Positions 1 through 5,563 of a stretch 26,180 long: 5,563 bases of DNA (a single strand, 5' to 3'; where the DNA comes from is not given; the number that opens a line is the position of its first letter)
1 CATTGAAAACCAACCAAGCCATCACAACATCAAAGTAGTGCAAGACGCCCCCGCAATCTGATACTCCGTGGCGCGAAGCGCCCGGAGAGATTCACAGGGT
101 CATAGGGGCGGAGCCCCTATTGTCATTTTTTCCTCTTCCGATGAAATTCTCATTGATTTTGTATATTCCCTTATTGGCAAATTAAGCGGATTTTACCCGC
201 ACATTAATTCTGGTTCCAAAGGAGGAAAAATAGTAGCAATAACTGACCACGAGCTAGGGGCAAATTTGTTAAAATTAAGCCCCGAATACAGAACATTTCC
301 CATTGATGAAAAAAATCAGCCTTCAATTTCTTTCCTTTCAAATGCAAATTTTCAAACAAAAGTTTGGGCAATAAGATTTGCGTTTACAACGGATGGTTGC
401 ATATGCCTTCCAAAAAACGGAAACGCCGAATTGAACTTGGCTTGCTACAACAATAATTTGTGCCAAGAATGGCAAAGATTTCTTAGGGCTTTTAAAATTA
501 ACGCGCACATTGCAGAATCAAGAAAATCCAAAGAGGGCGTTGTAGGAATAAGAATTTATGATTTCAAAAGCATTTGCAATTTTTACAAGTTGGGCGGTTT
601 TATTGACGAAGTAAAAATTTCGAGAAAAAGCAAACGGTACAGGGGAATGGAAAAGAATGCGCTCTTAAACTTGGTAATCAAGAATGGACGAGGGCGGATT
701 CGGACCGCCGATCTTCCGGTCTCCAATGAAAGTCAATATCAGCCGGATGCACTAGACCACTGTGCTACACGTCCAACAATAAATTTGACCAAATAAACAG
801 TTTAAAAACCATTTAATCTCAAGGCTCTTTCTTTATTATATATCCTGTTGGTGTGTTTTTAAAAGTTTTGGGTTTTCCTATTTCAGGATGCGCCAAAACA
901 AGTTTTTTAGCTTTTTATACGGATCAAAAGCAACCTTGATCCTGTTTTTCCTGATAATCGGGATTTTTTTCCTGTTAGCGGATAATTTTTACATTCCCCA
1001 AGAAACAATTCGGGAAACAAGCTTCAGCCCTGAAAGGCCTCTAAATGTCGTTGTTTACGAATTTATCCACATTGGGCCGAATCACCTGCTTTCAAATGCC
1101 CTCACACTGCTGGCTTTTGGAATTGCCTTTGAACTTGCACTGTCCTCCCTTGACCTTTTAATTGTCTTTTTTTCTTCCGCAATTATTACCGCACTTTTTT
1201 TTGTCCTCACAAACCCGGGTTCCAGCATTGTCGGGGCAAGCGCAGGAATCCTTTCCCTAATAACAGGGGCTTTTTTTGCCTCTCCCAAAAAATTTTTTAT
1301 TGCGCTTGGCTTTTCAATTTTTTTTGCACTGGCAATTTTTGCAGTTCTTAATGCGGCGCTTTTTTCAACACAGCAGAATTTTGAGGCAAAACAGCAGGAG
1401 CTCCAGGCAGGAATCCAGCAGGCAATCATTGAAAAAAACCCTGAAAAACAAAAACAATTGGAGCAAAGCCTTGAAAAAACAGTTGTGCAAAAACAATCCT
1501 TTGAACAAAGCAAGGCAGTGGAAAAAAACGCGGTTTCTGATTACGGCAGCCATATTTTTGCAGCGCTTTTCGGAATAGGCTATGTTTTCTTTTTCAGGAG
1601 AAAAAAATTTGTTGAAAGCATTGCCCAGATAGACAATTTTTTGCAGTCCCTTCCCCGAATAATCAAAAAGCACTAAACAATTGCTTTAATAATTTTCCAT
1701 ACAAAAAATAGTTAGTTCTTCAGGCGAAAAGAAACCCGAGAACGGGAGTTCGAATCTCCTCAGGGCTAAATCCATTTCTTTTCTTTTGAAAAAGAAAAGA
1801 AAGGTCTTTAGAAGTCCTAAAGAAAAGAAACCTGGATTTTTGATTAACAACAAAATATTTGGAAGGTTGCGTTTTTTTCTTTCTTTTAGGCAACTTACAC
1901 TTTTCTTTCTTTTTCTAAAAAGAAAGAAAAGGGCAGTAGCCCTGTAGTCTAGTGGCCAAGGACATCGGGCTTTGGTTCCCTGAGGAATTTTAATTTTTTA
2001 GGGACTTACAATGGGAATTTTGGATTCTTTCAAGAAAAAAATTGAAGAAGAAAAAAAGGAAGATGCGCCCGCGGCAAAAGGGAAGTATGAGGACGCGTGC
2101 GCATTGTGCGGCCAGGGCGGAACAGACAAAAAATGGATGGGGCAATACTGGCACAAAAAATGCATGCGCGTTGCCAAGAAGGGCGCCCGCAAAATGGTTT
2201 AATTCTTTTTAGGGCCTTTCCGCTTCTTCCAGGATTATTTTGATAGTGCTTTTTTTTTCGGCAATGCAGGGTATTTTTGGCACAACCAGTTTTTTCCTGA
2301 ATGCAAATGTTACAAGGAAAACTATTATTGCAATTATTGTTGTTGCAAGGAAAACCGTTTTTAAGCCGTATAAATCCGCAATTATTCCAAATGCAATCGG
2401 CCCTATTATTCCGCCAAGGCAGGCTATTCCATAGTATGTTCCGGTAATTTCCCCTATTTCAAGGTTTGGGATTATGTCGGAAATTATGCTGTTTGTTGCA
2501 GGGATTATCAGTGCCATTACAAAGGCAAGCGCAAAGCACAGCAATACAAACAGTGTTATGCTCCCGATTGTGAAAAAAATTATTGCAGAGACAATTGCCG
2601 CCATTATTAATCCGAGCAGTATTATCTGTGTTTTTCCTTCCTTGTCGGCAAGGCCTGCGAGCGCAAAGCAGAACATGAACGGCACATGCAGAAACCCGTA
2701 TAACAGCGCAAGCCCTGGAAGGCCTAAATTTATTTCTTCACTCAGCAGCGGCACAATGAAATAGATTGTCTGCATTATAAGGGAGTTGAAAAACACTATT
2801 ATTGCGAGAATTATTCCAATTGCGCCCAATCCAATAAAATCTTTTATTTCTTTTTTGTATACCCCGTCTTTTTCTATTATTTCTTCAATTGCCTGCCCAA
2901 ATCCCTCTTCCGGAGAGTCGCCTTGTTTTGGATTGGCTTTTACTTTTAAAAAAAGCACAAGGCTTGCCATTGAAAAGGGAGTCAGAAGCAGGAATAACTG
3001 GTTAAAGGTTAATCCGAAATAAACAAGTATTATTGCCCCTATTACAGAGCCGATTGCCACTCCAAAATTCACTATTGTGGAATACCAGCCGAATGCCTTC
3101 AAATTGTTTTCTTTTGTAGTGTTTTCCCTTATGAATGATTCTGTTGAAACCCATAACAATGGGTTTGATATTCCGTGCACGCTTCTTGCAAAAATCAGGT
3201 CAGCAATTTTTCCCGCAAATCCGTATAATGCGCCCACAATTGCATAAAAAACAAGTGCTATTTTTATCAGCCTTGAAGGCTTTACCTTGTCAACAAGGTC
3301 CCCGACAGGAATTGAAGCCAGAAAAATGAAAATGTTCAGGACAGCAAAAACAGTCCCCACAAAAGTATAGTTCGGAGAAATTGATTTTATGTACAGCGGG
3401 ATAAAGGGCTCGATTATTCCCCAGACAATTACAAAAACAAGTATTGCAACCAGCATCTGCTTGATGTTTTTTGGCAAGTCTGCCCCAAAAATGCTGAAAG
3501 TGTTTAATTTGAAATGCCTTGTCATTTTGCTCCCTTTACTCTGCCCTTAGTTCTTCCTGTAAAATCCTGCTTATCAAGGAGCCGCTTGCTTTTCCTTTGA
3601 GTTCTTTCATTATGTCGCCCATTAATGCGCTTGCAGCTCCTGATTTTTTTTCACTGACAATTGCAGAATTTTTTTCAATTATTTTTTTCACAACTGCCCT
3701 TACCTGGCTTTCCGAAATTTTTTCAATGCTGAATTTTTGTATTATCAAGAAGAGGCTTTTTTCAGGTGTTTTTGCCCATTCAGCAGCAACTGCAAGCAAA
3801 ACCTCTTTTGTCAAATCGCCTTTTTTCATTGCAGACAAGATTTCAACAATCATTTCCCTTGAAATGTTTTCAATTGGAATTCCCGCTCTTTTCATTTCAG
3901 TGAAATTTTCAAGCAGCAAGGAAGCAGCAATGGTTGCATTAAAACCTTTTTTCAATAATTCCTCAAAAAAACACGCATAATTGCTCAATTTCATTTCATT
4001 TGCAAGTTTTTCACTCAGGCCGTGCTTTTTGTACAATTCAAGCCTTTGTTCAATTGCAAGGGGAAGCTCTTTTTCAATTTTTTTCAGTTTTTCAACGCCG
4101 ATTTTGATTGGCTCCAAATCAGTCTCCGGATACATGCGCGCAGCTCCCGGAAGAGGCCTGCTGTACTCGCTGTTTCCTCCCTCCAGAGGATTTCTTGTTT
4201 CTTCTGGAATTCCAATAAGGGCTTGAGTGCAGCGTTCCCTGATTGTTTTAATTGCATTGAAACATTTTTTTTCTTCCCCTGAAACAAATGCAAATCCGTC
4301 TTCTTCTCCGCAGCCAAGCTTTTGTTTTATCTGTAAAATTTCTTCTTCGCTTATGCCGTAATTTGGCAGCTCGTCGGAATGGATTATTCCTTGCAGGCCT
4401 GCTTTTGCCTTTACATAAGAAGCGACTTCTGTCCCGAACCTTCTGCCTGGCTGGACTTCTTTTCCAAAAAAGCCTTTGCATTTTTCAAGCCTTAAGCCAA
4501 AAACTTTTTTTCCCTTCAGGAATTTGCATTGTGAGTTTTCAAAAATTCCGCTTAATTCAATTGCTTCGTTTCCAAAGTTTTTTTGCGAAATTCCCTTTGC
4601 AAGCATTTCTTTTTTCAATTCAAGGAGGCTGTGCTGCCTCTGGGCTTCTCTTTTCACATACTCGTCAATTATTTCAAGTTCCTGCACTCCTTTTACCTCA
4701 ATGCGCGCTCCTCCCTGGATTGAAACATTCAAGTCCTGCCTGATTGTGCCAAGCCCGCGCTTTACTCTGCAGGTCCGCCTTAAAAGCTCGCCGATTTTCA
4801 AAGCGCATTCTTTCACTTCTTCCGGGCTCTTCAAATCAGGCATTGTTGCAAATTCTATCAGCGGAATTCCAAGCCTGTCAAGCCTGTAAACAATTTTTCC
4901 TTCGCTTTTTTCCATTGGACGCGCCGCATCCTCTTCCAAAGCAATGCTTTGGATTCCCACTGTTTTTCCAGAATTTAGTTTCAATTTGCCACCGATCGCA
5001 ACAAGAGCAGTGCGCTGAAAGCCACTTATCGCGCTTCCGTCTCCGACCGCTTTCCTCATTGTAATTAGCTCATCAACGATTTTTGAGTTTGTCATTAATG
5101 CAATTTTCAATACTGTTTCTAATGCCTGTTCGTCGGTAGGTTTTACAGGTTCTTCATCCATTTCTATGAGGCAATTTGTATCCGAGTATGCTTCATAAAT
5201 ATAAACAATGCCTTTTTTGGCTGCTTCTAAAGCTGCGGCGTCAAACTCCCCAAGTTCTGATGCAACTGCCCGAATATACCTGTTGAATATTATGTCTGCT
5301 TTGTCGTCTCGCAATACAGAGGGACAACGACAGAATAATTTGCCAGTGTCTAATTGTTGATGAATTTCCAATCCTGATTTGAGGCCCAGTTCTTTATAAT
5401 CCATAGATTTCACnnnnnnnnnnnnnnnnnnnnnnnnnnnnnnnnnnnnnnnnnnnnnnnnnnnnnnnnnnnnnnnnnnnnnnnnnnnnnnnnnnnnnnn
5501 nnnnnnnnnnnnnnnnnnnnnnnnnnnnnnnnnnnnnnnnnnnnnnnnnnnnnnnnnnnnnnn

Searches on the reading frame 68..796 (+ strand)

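Call 6: search_protein_families(library=pfam, proteins=[window:68-796:+], max_evalue=0.001)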
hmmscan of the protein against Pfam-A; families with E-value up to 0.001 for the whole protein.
window:68-796:+ (242 aa): 1 family
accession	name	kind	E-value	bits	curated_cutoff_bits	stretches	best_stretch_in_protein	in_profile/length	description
PF14528.11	LAGLIDADG_3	-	2.5e-06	28.1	22.5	1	102-174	7-79/82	LAGLIDADG-like domain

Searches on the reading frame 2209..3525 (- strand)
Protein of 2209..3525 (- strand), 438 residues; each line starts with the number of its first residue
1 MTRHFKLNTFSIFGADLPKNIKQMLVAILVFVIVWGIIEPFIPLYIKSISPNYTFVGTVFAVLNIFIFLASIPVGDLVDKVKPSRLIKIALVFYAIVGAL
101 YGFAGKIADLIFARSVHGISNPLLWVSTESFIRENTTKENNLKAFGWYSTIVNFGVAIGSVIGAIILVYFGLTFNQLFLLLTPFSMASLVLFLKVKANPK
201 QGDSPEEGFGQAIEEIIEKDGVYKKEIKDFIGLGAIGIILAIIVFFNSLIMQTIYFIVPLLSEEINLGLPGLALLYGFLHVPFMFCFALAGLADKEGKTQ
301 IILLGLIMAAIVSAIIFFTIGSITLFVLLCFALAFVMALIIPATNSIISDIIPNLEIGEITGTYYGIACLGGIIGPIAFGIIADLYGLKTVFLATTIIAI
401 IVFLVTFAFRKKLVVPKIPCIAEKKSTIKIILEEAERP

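Call 6: search_protein_families(library=pfam, proteins=[window:2209-3525:-], max_evalue=0.001)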
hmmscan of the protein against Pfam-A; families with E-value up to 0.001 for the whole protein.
window:2209-3525:- (438 aa): 5 families
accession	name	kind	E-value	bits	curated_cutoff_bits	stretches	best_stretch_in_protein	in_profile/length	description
PF07690.21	MFS_1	-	2.6e-46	158.6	33.4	2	25-319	2-288/347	Major Facilitator Superfamily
PF05977.19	MFS_3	-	3.1e-07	29.7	27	0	48-214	39-208/524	Transmembrane secretion effector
PF12832.13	MFS_1_like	-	3.5e-07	30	25.2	1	24-170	217-365/373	MFS_1 like family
PF03137.26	OATP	-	0.00052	18.9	25.8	1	110-169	136-195/545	Organic Anion Transporter Polypeptide (OATP) family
PF00083.30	Sugar_tr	-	0.00069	19.1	22.3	0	362-410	49-97/452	Sugar (and other) transporter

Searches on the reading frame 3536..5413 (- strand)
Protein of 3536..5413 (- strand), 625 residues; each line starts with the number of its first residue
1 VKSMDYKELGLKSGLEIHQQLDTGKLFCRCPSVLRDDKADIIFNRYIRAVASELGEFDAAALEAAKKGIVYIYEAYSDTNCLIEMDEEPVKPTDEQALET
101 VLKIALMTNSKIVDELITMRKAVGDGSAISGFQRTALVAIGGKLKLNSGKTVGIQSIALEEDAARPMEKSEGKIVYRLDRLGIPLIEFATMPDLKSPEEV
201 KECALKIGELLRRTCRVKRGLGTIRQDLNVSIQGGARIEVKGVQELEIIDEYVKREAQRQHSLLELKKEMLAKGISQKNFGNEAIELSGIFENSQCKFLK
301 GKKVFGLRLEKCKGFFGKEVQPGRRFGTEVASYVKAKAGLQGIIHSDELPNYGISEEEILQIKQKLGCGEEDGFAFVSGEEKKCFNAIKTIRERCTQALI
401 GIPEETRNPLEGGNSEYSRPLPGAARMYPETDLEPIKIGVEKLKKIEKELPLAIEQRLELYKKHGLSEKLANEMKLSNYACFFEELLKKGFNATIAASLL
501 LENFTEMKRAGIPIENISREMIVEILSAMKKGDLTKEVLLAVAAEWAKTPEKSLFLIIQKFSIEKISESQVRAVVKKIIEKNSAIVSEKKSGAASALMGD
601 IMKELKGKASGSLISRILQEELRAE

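Call 6: search_protein_families(library=pfam, proteins=[window:3536-5413:-], max_evalue=0.001)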
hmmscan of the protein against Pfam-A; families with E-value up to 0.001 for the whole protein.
window:3536-5413:- (625 aa): 4 families
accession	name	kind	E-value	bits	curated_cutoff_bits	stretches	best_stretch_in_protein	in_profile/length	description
PF02934.20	GatB_N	-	1.8e-49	168.8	23.4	1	13-441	3-274/277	GatB/GatE catalytic domain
PF02637.23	GatB_Yqey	-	7.5e-19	68.5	27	1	482-622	2-148/148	GatB domain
PF02938.19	GAD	-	4.9e-11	43.2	23.4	1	300-387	7-94/95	GAD domain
PF09424.15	YqeY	-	0.00011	22.7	27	1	555-622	80-143/143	Yqey-like protein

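Call 7: search_protein_families(library=ncbifam, proteins=[window:3536-5413:-], max_evalue=0.01)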
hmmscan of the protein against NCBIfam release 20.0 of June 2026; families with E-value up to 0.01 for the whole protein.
window:3536-5413:- (625 aa): 9 families
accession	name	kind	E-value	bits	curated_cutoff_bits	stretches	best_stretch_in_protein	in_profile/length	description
NF003107.0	PRK04028.1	equivalog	1.2e-224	747.3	456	1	2-623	2-625/630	Glu-tRNA(Gln) amidotransferase subunit GatE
TIGR00134.1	gatE_arch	equivalog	1.3e-192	641.4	319.55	1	4-623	2-619/622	Glu-tRNA(Gln) amidotransferase subunit GatE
NF004012.0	PRK05477.1-2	equivalog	1.4e-49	169.2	338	2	94-270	54-247/481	Asp-tRNA(Asn)/Glu-tRNA(Gln) amidotransferase subunit GatB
TIGR00133.1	gatB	equivalog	1.4e-41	142.6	314.8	2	93-271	53-249/481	Asp-tRNA(Asn)/Glu-tRNA(Gln) amidotransferase subunit GatB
NF004014.0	PRK05477.1-4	equivalog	8.6e-36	123.7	414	2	426-622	270-474/475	Asp-tRNA(Asn)/Glu-tRNA(Gln) amidotransferase subunit GatB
NF004015.0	PRK05477.1-5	equivalog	2.9e-32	111.9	628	2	126-268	101-254/488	Asp-tRNA(Asn)/Glu-tRNA(Gln) amidotransferase subunit GatB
NF004011.1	PRK05477.1-1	equivalog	6.2e-27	94.5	680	2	426-623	269-474/475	Asp-tRNA(Asn)/Glu-tRNA(Gln) amidotransferase subunit GatB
NF004013.0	PRK05477.1-3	equivalog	1.3e-20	73.3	653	2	426-622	296-499/501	Asp-tRNA(Asn)/Glu-tRNA(Gln) amidotransferase subunit GatB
NF011291.0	PRK14703.1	equivalog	1.4e-09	36.8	681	1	447-623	589-768/769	glutamine--tRNA ligase/YqeY domain fusion protein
